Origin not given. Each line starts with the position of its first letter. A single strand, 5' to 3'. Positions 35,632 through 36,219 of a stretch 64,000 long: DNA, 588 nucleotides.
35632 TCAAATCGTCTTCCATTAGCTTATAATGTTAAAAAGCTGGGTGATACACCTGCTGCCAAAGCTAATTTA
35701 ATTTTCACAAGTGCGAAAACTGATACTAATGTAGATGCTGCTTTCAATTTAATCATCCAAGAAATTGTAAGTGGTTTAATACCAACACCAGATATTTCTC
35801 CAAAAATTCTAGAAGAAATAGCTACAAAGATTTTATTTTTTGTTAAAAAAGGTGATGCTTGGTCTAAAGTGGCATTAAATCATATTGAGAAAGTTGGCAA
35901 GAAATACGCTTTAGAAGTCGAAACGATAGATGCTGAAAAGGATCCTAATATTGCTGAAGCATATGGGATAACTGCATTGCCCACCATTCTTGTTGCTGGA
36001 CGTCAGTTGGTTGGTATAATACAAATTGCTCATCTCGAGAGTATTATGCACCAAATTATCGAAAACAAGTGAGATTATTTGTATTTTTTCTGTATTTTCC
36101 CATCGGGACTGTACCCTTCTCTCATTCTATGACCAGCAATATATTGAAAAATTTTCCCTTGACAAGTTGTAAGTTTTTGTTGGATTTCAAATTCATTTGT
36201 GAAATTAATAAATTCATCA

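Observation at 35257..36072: Small GTPase fused to a thioredoxin-fold domain whose CxxC is replaced by DAWS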

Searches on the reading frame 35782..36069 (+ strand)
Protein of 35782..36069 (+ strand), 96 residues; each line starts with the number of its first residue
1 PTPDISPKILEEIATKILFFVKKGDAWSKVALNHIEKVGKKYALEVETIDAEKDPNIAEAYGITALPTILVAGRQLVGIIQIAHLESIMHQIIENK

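Call 4: search_protein_families(library=ncbifam, proteins=[window:35797-36069:+], max_evalue=1)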
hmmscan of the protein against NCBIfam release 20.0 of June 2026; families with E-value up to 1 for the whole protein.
window:35797-36069:+ (91 aa): 6 families
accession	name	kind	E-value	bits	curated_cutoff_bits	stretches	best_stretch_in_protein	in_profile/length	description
TIGR01068.1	thioredoxin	equivalog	4e-05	23.7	96.8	1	29-84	35-97/101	thioredoxin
TIGR00411.1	redox_disulf_1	equivalog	0.00035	20.6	92.75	1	30-75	21-69/82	MJ0307 family thioredoxin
TIGR02187.2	PDO_seleno_TRX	equivalog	0.0037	16.6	185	1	28-69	41-80/209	protein disulfide oxidoreductase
NF006800.0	PRK09303.1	equivalog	0.029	13.3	342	1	24-65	32-73/383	histidine kinase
TIGR01126.1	pdi_dom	equivalog_domain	0.043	14.1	107.2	1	35-67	46-78/105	protein disulfide-isomerase domain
NF008229.0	PRK10996.1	equivalog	0.18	11.5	125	1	41-76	87-123/141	thioredoxin TrxC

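Call 8: find_homologous_proteins(query=window:35782-36069:+, max_evalue=0.01)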
Query window:35782-36069:+ (96 aa): 2 proteins with E <= 0.01 among 21 candidates.
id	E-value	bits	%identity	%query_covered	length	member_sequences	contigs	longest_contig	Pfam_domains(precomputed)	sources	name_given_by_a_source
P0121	6.0e-48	179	99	93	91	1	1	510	-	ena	-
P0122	5.9e-38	147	73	98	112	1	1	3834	-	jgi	jgi:hypothetical protein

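Call 13: search_solved_structures(query=A2, max_evalue=10, show_alignments=4)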
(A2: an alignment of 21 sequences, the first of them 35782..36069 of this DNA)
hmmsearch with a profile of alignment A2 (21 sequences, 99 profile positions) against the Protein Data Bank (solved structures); distinct sequences matched with E-value up to 10: 96 (the best 60 are shown).
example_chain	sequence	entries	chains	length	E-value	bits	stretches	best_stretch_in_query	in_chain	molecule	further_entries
8xyw_A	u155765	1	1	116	1.7e-05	28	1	37-94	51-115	De novo designed Trx-3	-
1fo5_A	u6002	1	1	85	0.0001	25.5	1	33-76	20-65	THIOREDOXIN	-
6mos_A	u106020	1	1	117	0.00013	25.2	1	14-77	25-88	Thioredoxin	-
6ali_A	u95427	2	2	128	0.00042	23.5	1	36-93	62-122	Thioredoxin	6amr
7q3k_A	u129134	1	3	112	0.0027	20.9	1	19-72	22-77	eMM9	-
4xhm_A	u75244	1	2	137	0.0034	20.6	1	32-82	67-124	Thioredoxin (Trx-3)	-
2ynx_A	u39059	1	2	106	0.0052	20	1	36-75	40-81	LACA THIOREDOXIN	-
7bzk_B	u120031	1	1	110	0.006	19.8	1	43-73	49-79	Thioredoxin Y1, chloroplastic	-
2nbs_A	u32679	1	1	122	0.0069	19.6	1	17-75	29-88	E_1r26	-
8fwj_M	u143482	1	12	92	0.0088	19.2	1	20-73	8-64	Circadian clock protein KaiB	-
7q3j_A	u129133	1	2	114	0.0089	19.2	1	19-72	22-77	MM9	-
5j7d_A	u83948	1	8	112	0.013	18.7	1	20-73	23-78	Designed Thioredoxin dF106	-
2yj7_A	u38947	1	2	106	0.019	18.2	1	37-80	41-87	LPBCA THIOREDOXIN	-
3ziv_A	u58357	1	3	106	0.026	17.7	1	36-74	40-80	AECA THIOREDOXIN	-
1nho_A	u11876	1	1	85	0.027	17.7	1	29-76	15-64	Probable Thioredoxin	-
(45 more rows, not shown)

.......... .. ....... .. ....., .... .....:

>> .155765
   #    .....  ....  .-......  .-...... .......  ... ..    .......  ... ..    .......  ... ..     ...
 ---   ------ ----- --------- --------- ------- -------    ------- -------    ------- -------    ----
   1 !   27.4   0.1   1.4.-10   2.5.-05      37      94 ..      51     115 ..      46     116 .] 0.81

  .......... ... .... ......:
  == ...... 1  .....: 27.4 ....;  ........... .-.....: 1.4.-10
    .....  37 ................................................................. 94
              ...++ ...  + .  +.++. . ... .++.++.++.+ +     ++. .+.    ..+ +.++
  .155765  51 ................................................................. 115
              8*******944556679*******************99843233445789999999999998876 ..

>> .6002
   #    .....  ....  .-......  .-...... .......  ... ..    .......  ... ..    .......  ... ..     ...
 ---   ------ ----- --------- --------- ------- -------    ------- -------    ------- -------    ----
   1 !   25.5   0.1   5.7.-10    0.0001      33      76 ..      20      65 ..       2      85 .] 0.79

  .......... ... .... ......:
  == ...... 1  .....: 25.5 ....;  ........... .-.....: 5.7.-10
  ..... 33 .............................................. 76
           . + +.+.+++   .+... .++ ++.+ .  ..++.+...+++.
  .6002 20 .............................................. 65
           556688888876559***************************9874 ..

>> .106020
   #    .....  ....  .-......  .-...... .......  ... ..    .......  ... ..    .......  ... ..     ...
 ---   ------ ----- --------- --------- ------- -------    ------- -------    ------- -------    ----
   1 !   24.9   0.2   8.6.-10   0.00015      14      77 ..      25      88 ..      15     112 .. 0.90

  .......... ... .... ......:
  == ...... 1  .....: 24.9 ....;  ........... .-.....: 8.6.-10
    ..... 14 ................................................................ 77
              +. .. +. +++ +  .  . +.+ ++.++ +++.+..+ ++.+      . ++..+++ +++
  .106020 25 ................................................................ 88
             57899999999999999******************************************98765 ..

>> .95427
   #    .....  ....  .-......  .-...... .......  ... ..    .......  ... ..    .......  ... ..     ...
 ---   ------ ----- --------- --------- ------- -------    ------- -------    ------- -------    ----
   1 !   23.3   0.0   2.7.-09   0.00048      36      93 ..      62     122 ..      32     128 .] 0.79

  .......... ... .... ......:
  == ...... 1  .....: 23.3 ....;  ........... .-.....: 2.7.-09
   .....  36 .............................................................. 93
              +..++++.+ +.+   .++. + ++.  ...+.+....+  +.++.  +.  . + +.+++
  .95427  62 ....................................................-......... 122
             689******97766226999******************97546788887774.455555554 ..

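Call 21: predict_structure(alignment_id=A2)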
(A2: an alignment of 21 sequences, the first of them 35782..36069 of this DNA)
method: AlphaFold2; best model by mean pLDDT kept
length: 96 residues; sequences in the alignment: 21
mean_pLDDT: 79.2   pTM: 0.67
mean pLDDT of the five models: 79.2, 79.1, 78.8, 77.7, 76.5
residues with pLDDT >= 90: 9; 70-90: 71; 50-70: 3; < 50: 13
segments of 3 or more residues with pLDDT < 50: 1-13
pLDDT, mean of each block of 10 residues (from residue 1): 45 71 80 89 88 84 87 84 87 74
secondary structure, 60 per line:
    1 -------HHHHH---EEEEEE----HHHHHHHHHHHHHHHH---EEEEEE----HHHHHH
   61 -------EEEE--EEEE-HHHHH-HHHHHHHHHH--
elements in order: H8-12 E16-21 H26-41 E45-50 H55-60 E68-71 E74-77 H79-83 H85-94

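Call 23: search_protein_representatives(alignment_id=A2)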
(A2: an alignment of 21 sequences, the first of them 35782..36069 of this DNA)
Query: 21 sequences, 99 profile positions. Proteins with E-value up to 0.001 (for the whole library): 31; up to 1e-10: 1; up to 1e-30: 1. The best 31 are listed.
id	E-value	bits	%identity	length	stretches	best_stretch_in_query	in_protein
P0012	5.0e-49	180.5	-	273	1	1-98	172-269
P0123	1.8e-09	53.6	-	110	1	12-89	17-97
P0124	3.3e-09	52.7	-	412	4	13-73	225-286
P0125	5.0e-09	52.1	-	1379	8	42-77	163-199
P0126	2.2e-08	50.1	-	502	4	37-82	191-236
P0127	8.9e-08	48.1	-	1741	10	17-81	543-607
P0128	6.3e-05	39.0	-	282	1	11-92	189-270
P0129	7.6e-05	38.7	-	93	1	15-96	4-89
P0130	8.5e-05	38.6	-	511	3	46-74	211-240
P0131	1.1e-04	38.3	-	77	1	34-88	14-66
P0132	1.1e-04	38.3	-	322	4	20-53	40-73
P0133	1.6e-04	37.7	-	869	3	50-74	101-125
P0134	2.0e-04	37.4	-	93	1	13-92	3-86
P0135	2.2e-04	37.3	-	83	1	32-81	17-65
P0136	2.3e-04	37.2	-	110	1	17-96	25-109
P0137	2.4e-04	37.1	-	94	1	13-81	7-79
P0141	3.7e-04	36.5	-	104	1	11-96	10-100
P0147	5.2e-04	36.1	-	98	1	17-96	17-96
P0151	8.1e-04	35.4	-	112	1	17-86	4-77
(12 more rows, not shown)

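Call 25: fold_search(model_id=the predicted structure, library=pdb)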
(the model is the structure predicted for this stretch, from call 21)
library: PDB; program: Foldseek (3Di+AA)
matches with E <= 10: 1194; with E <= 0.001: 60
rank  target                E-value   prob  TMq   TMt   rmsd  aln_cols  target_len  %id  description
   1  6mos                  1.1e-04  1.00  0.74  0.79   2.3        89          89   20  Structure of thioredoxin 1 from the thermophilic eubacterium Thermosipho africanus TCF52B (released 2019-08-14)
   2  4xhm_A                1.4e-04  1.00  0.70  0.62   2.9        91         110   24  Archaeoglobus fulgidus thioredoxin 3 M60H (released 2015-04-29)
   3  8xyw                  1.4e-04  1.00  0.68  0.63   2.9        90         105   29  De novo designed protein Trx-3 (released 2024-10-02)
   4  2i4a                  1.9e-04  1.00  0.69  0.63   3.1        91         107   18  Crystal structure of thioredoxin from the acidophile Acetobacter aceti (released 2007-01-09)
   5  2fd3_A                2.2e-04  1.00  0.67  0.60   2.7        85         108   19  Crystal Structure of Thioredoxin Mutant P34H (released 2005-12-27)
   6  7vqv                  2.7e-04  1.00  0.67  0.57   3.9        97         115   18  de novo design based on 1r26 (released 2022-06-08)
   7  7q3k_A                2.9e-04  1.00  0.68  0.64   3.2        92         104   22  Computationally designed thioredoxin subjected to stability optimizing mutations. (released 2022-11-16)
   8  7vql                  3.1e-04  1.00  0.69  0.59   3.4        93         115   20  de novo designed based on 1r26 (released 2022-06-08)
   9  2o89                  3.3e-04  1.00  0.66  0.62   3.2        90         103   17  S. aureus thioredoxin P31T/C32S mutant (released 2007-07-24)
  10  1uvz_C                3.3e-04  1.00  0.70  0.64   4.3        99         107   19  structure of human thioredoxin 2 (released 2005-06-16)
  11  6mza_MODEL_1_A        3.3e-04  1.00  0.66  0.50   3.1        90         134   20  Solution NMR structure of a putative thioredoxin (trxA) in the reduced state from Rickettsia prowazekii, the e (released 2018-12-12)
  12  2puk_C                3.3e-04  1.00  0.62  0.57   5.2       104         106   21  Crystal structure of the binary complex between ferredoxin: thioredoxin reductase and thioredoxin m (released 2007-07-10)
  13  1zcp_A                3.5e-04  1.00  0.67  0.62   2.6        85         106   21  Crystal Structure of a catalytic site mutant E. coli TrxA (CACA) (released 2005-08-09)
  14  3nof_B                3.7e-04  1.00  0.65  0.59   3.7        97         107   16  Mycobacterium tuberculosis thioredoxin C C40S mutant (released 2010-11-10)
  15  4xhm_B                4.0e-04  1.00  0.71  0.63   2.8        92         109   25  Archaeoglobus fulgidus thioredoxin 3 M60H (released 2015-04-29)
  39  3qou                  6.4e-04  1.00  0.69  0.26   3.0        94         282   16  Crystal Structure of E. coli YbbN (released 2011-02-23)
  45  4kun_A                7.3e-04  1.00  0.67  0.70   3.0        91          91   22  Crystal structure of Legionella pneumophila Lpp1115 / KaiB (released 2013-06-05)
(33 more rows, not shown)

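Call 26: find_homologous_proteins(query=P0128, max_evalue=0.001)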
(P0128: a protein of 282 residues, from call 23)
Query P0128 (282 aa): 99 proteins with E <= 0.001 among 3829 candidates.
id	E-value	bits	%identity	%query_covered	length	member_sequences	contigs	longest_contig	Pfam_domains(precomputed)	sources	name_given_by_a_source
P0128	2.0e-182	622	100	100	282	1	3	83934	PF01926.30,PF00025.28,PF13728.13,PF08477.20,PF00009.34,PF04670.19,PF00071.29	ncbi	ncbi:MAG: GTP-binding protein [Candidatus Heimdallarchaeota archaeon]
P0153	2.0e-179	613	100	99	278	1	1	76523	PF01926.30,PF00025.28,PF13728.13,PF08477.20,PF00009.34,PF04670.19,PF00071.29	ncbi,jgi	ncbi:MAG: GTP-binding protein [Candidatus Heimdallarchaeota archaeon]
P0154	1.5e-178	610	98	100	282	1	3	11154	PF01926.30,PF00025.28,PF08477.20,PF00009.34,PF04670.19,PF00071.29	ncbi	ncbi:MAG: GTP-binding protein [Candidatus Heimdallarchaeota archaeon]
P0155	3.0e-178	609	98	100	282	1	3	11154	PF01926.30,PF00025.28,PF08477.20,PF00009.34,PF04670.19,PF00071.29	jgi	-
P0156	1.7e-177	606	99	99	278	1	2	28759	PF01926.30,PF00025.28,PF08477.20,PF00009.34,PF04670.19,PF00071.29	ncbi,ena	-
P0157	4.6e-172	588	96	99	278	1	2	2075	PF01926.30,PF00025.28,PF08477.20,PF00009.34,PF03193.23,PF04670.19,PF00071.29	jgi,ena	-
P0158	6.5e-171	585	92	100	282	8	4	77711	PF01926.30,PF00025.28,PF08477.20,PF00009.34,PF04670.19,PF00071.29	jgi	-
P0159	2.8e-169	579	91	100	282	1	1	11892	PF01926.30,PF00025.28,PF08477.20,PF00009.34,PF04670.19,PF00071.29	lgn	-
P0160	1.1e-164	564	90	99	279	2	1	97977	PF01926.30,PF00025.28,PF08477.20,PF00009.34,PF04670.19,PF00071.29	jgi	-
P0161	1.1e-130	453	72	98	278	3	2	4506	PF13192.13,PF01926.30,PF00025.28,PF00085.27,PF08477.20,PF05768.21,PF00009.34,PF04670.19,PF00071.29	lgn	-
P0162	2.9e-130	451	70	98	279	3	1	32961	PF01926.30,PF00025.28,PF08477.20,PF00009.34,PF04670.19,PF00071.29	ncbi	ncbi:MAG: GTP-binding protein [Candidatus Thorarchaeota archaeon]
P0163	1.0e-129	450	70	98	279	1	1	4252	PF01926.30,PF00025.28,PF00085.27,PF08477.20,PF00009.34,PF04670.19,PF00071.29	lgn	-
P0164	3.9e-129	448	70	98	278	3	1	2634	PF01926.30,PF00025.28,PF00085.27,PF08477.20,PF00009.34,PF04670.19,PF00071.29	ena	-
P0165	2.4e-128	445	68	100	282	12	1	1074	PF01926.30,PF00025.28,PF08477.20,PF00009.34,PF04670.19,PF00071.29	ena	-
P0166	8.7e-128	443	68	98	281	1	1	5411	PF01926.30,PF00025.28,PF00085.27,PF08477.20,PF05768.21,PF00009.34,PF04670.19,PF00071.29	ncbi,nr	ncbi:MAG: GTP-binding protein [Asgard group archaeon]|nr:GTP-binding protein [Asgard group archaeon]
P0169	1.3e-127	443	68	98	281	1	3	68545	PF01926.30,PF00025.28,PF08477.20,PF00009.34,PF04670.19,PF00071.29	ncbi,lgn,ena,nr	ncbi:MAG: GTP-binding protein [Candidatus Heimdallarchaeota archaeon]|nr:GTP-binding protein [Candid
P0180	4.2e-124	431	67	98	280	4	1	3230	PF01926.30,PF00025.28,PF08477.20,PF00009.34,PF04670.19,PF00071.29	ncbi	ncbi:MAG: GTP-binding protein [Candidatus Heimdallarchaeota archaeon]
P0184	5.5e-119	414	64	98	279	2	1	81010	PF01926.30,PF00025.28,PF08477.20,PF00009.34,PF04670.19,PF00071.29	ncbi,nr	ncbi:MAG TPA: GTP-binding protein [Candidatus Bathyarchaeia archaeon]|nr:GTP-binding protein [Candid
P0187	1.1e-117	410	65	98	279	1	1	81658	PF01926.30,PF00025.28,PF08477.20,PF00009.34,PF03193.23,PF04670.19,PF00071.29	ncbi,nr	ncbi:MAG: GTP-binding protein [Asgard group archaeon]|nr:GTP-binding protein [Asgard group archaeon]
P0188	1.9e-117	409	63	98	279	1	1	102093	PF01926.30,PF00025.28,PF08477.20,PF00009.34,PF04670.19,PF00071.29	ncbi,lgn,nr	ncbi:MAG: GTP-binding protein [Candidatus Heimdallarchaeota archaeon]|nr:GTP-binding protein [Candid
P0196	1.1e-113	397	62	98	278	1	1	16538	PF01926.30,PF00025.28,PF08477.20,PF00009.34,PF04670.19,PF00071.29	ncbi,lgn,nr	ncbi:MAG: GTP-binding protein [Asgard group archaeon]|nr:GTP-binding protein [Asgard group archaeon]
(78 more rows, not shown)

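Call 31: find_encoding_contigs(protein=P0128, flank=7000, max_places=2)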
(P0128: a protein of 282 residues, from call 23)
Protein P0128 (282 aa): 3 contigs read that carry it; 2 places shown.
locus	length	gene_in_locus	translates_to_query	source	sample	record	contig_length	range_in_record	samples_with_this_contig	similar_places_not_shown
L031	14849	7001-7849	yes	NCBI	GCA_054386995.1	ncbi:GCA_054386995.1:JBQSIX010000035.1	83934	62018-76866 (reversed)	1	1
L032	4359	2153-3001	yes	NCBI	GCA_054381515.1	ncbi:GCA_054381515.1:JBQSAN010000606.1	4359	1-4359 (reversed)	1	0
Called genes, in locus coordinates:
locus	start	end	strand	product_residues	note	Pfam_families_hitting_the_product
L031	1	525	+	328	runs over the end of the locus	PF26553:PDDEXK_19, PF01381:HTH_3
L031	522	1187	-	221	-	PF01351:RNase_HII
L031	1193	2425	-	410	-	PF02005:TRM, PF02475:TRM5-TYW2_MTfase (faint)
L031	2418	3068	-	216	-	PF01728:FtsJ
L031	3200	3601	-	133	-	-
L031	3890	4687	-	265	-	PF12822:ECF_trnsprt (weak)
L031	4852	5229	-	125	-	PF01198:Ribosomal_L31e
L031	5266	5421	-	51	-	PF00832:Ribosomal_L39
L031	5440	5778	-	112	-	PF01984:dsDNA_bind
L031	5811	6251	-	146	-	PF01090:Ribosomal_S19e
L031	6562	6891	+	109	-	PF04032:Rpr2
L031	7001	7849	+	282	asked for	PF00009:GTP_EFTU, PF00025:Arf, PF00071:Ras, PF01926:MMR_HSR1, PF04670:Gtr1_RagA (weak), PF08477:Roc, PF13728:TraF (faint)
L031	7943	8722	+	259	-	PF08704:GCD14, PF01135:PCMT, PF05175:MTS (faint), PF13847:Methyltransf_31, PF08241:Methyltransf_11 (weak), PF13649:Methyltransf_25 (weak)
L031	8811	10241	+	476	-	PF00587:tRNA-synt_2b, PF03129:HGTP_anticodon, PF09180:ProRS-C_1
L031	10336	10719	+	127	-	PF03259:Robl_LC7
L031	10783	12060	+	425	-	-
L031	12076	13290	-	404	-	PF00155:Aminotran_1_2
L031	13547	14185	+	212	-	PF01991:vATP-synt_E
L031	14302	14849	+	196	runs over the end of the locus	-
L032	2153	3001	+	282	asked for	PF00009:GTP_EFTU, PF00025:Arf, PF00071:Ras, PF01926:MMR_HSR1, PF04670:Gtr1_RagA (weak), PF08477:Roc, PF13728:TraF (faint)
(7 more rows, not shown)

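Call 32: find_encoding_contigs(protein=P0188, flank=7000, max_places=1)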
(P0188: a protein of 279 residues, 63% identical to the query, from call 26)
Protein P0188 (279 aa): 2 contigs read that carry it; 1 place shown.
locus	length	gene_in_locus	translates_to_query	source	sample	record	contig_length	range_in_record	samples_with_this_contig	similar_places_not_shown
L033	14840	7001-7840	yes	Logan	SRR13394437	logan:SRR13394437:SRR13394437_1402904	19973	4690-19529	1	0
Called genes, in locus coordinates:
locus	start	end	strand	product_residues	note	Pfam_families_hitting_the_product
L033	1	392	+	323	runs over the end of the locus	PF26553:PDDEXK_19, PF01381:HTH_3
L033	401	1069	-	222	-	PF01351:RNase_HII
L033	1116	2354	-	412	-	PF02005:TRM, PF03602:Cons_hypoth95 (weak)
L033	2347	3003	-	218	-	PF01728:FtsJ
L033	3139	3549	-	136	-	-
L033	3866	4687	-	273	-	PF12822:ECF_trnsprt (weak)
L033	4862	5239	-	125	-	PF01198:Ribosomal_L31e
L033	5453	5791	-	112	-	PF01984:dsDNA_bind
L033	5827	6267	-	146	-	PF01090:Ribosomal_S19e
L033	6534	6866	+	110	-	PF04032:Rpr2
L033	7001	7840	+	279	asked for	PF00009:GTP_EFTU, PF00025:Arf, PF00071:Ras, PF01926:MMR_HSR1, PF04670:Gtr1_RagA, PF08477:Roc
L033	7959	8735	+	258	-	PF14801:TrmI-like_N, PF08704:GCD14, PF01135:PCMT, PF13847:Methyltransf_31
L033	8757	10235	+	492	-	PF00587:tRNA-synt_2b, PF03129:HGTP_anticodon, PF09180:ProRS-C_1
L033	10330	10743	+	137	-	PF03259:Robl_LC7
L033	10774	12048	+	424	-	-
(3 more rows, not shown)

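Call 33: find_encoding_contigs(protein=P0169, flank=7000, max_places=1)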
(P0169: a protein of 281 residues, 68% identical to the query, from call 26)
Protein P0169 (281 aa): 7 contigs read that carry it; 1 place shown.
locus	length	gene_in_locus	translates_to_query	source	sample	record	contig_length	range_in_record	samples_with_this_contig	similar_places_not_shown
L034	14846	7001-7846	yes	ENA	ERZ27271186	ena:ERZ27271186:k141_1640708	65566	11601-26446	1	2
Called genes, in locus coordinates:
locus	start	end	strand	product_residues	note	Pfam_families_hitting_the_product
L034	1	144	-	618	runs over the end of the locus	PF21211:FkbH_N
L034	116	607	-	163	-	PF01648:ACPS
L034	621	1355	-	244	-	PF01522:Polysacc_deac_1, PF10096:DUF2334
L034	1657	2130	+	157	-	PF00132:Hexapep (weak)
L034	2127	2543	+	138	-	PF00903:Glyoxalase, PF13669:Glyoxalase_4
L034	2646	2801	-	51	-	PF00832:Ribosomal_L39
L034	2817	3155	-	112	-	PF01984:dsDNA_bind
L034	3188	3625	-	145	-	PF01090:Ribosomal_S19e, PF21715:CggR_N (faint)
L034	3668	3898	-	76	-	-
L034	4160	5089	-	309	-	-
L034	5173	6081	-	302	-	-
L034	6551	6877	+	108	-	PF04032:Rpr2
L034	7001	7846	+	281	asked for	PF00009:GTP_EFTU (weak), PF00025:Arf, PF00071:Ras, PF01926:MMR_HSR1, PF04670:Gtr1_RagA (weak), PF08477:Roc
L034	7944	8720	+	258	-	PF14801:TrmI-like_N (weak), PF08704:GCD14, PF01135:PCMT, PF01596:Methyltransf_3 (weak), PF13847:Methyltransf_31, PF13649:Methyltransf_25 (weak)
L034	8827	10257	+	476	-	PF00587:tRNA-synt_2b, PF03129:HGTP_anticodon, PF09180:ProRS-C_1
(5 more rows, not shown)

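Call 35: list_cluster_members(proteins=[P0128, P0154, P0162, P0166, P0169, P0180, P0184, P0187, P0188, P0196])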
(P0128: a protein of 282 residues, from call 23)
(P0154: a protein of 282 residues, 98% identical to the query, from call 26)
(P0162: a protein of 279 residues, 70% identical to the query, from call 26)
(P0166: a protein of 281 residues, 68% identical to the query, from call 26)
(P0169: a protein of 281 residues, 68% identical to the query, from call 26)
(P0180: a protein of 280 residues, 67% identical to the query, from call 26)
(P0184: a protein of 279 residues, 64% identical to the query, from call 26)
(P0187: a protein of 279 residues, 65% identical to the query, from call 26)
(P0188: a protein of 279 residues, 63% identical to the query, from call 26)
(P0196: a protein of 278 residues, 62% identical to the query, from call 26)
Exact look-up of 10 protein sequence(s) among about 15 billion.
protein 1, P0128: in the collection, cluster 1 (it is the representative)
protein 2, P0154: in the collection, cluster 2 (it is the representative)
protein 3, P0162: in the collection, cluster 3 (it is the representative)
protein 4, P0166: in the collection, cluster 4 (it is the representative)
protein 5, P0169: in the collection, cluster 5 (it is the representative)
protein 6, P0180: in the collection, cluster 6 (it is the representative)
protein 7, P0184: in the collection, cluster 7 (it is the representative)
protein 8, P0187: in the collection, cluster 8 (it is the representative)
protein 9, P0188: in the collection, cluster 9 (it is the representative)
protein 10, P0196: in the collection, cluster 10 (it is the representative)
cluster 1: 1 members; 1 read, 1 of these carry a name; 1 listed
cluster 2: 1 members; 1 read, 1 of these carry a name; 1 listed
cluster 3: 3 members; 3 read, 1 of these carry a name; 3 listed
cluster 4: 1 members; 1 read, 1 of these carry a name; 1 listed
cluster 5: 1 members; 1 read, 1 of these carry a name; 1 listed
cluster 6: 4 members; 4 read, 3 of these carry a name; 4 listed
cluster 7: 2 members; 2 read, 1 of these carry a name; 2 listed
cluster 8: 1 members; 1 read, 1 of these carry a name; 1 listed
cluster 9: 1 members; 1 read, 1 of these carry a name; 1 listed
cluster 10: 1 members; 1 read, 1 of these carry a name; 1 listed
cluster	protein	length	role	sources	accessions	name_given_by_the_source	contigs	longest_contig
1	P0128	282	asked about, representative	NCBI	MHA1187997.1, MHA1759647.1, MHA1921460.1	MAG: GTP-binding protein [Candidatus Heimdallarchaeota archaeon]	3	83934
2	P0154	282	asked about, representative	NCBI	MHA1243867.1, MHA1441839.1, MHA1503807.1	MAG: GTP-binding protein [Candidatus Heimdallarchaeota archaeon]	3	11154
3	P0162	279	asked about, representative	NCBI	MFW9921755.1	MAG: GTP-binding protein [Candidatus Thorarchaeota archaeon]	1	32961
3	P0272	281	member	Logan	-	-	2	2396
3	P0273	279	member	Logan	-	-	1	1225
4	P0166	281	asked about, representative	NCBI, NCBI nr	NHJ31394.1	MAG: GTP-binding protein [Asgard group archaeon] | GTP-binding protein [Asgard group archaeon]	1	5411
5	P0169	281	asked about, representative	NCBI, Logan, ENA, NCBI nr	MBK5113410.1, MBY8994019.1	MAG: GTP-binding protein [Candidatus Heimdallarchaeota archaeon] | GTP-binding protein [Candidatus Heimdallarchaeota archaeon]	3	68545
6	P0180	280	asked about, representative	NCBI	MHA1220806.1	MAG: GTP-binding protein [Candidatus Heimdallarchaeota archaeon]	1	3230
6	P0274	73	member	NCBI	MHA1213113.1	MAG: hypothetical protein ACTSSH_11700, partial [Candidatus Heimdallarchaeota archaeon]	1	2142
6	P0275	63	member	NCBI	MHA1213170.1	MAG: ADP-ribosylation factor-like protein, partial [Candidatus Heimdallarchaeota archaeon]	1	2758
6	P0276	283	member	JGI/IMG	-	-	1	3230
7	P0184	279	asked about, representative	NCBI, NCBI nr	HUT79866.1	MAG TPA: GTP-binding protein [Candidatus Bathyarchaeia archaeon] | GTP-binding protein [Candidatus Bathyarchaeia archaeon]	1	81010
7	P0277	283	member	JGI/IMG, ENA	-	-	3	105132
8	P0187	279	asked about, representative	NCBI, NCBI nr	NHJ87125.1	MAG: GTP-binding protein [Asgard group archaeon] | GTP-binding protein [Asgard group archaeon]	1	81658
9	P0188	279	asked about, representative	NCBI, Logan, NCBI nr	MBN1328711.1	MAG: GTP-binding protein [Candidatus Heimdallarchaeota archaeon] | GTP-binding protein [Candidatus Heimdallarchaeota archaeon]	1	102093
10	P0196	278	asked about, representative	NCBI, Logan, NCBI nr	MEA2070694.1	MAG: GTP-binding protein [Asgard group archaeon] | GTP-binding protein [Asgard group archaeon]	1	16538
